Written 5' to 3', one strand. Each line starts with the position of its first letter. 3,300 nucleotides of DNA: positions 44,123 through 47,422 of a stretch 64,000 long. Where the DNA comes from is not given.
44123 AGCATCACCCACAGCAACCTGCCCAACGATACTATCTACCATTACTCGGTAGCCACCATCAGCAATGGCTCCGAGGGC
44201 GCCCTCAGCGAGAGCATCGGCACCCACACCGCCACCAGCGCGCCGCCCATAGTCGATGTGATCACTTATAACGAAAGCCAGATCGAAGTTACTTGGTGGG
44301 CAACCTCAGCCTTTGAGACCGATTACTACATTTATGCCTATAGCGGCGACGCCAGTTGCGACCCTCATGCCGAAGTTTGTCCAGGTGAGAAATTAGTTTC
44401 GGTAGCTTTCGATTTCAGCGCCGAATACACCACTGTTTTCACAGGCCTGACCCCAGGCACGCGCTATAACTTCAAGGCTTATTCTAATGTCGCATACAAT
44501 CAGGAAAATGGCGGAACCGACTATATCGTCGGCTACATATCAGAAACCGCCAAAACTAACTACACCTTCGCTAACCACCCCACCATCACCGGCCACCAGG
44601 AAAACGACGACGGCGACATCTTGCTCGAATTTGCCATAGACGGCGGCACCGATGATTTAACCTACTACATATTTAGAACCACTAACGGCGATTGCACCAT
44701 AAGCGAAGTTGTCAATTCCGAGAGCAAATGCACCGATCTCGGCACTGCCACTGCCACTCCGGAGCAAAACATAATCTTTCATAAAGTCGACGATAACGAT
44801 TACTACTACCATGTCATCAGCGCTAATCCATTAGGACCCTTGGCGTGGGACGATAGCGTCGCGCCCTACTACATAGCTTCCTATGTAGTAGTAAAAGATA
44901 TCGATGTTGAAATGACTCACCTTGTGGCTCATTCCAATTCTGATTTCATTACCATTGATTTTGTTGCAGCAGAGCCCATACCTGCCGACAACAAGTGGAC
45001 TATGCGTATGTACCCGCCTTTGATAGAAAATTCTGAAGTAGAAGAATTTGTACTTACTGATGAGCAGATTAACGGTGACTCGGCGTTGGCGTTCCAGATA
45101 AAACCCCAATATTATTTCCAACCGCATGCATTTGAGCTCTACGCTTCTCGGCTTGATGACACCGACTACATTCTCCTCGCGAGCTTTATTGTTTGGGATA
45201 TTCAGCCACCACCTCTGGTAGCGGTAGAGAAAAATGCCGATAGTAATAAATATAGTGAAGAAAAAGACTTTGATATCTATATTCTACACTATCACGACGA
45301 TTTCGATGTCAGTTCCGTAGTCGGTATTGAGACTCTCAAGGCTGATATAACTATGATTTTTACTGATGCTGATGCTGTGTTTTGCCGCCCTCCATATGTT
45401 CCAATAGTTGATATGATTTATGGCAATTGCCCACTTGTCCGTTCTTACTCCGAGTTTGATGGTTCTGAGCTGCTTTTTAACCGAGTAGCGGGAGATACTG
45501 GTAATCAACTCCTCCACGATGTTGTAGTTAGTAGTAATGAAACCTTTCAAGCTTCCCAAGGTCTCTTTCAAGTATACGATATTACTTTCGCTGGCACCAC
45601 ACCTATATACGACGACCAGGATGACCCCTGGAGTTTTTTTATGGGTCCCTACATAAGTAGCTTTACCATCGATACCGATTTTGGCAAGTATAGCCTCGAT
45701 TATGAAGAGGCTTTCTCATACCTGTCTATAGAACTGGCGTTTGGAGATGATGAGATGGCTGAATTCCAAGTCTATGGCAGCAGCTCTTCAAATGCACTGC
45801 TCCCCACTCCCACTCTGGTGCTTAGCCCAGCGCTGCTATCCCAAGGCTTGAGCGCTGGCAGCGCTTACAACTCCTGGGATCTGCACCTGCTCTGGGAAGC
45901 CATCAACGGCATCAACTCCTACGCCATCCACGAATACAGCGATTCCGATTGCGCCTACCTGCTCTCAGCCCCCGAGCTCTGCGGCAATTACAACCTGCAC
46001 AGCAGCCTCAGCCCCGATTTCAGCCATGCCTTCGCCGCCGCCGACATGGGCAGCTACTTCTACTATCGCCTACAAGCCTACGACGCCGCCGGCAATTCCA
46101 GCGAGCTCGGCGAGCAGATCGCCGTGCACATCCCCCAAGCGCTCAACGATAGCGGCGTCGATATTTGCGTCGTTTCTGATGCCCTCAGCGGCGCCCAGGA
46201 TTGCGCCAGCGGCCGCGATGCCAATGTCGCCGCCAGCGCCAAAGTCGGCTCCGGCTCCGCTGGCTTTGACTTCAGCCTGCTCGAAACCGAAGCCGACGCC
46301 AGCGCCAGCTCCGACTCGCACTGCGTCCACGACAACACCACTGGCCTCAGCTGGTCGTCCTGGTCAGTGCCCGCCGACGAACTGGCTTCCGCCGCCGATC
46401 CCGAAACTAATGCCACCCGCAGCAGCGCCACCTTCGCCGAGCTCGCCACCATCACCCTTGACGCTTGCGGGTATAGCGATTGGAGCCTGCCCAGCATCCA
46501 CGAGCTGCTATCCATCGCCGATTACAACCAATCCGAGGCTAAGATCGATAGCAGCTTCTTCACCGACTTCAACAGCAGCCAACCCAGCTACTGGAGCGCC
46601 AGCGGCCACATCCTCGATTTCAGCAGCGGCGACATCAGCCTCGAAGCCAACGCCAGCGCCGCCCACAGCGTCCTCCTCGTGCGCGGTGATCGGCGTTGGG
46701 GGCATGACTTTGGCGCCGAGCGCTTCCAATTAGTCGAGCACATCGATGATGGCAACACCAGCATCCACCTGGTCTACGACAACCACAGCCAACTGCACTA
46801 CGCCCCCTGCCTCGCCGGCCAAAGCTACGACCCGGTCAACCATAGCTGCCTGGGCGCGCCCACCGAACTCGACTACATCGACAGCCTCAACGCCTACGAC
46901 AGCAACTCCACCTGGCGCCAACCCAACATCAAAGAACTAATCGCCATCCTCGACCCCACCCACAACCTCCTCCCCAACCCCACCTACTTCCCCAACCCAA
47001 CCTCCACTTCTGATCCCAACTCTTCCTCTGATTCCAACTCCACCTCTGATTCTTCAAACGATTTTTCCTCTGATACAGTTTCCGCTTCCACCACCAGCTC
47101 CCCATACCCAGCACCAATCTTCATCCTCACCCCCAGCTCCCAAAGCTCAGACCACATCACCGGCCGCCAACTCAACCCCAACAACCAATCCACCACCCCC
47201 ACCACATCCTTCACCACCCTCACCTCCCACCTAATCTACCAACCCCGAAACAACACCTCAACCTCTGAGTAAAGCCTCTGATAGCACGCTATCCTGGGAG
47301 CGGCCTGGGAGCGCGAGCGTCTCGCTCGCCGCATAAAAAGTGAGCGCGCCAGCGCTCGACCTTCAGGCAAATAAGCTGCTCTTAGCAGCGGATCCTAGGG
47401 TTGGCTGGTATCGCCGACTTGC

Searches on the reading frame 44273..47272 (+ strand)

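Call 10: search_protein_families(library=pfam, proteins=[window:44273-47272:+], max_evalue=0.01)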
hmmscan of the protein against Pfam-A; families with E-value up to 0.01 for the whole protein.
window:44273-47272:+ (999 aa): 2 families
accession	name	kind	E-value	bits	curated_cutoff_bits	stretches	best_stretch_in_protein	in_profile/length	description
PF07603.17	Lcl_C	-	1.8e-23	83.5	34.9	2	684-804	2-117/117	Lcl C-terminal domain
PF00041.27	fn3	-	0.0038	17.8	25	0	2-78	14-72/84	Fibronectin type III domain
